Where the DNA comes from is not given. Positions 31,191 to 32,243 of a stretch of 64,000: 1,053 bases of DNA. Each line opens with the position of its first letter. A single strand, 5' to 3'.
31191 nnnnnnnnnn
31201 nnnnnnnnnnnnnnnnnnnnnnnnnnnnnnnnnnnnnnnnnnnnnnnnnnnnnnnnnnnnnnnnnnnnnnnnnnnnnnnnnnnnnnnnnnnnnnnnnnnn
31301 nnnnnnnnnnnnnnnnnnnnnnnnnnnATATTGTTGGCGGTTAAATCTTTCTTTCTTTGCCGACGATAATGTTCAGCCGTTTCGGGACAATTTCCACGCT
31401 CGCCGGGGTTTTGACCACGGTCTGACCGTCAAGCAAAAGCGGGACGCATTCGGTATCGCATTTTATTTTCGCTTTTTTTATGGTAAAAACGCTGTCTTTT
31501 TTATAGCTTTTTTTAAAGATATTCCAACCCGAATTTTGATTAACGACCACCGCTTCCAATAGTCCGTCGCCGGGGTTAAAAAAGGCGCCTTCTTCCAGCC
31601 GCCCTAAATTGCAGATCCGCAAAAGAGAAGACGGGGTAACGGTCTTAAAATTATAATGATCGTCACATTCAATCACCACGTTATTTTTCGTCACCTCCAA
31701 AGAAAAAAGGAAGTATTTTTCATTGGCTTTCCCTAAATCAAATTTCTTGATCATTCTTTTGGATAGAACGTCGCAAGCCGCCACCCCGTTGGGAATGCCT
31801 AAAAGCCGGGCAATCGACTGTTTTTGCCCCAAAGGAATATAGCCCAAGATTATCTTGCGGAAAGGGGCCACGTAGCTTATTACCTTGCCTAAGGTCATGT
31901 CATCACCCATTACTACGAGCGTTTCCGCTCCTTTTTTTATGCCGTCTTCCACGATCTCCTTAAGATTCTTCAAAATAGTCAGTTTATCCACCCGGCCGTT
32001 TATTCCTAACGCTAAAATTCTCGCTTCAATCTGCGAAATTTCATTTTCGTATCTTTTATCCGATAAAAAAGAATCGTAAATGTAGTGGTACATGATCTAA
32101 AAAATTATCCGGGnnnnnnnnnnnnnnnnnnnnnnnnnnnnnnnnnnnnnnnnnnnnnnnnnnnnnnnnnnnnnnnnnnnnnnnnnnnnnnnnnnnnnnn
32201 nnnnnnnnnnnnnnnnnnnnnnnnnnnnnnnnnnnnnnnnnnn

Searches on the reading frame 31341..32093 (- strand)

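Call 26: search_protein_families(library=pfam, proteins=[window:31341-32093:-], max_evalue=0.0001)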
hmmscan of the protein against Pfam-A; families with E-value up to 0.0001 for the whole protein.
window:31341-32093:- (250 aa): 1 family
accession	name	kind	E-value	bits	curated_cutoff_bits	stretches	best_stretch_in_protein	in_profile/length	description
PF00781.29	DAGK_cat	-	5e-10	39.5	23.6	1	13-123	13-125/125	Diacylglycerol kinase catalytic domain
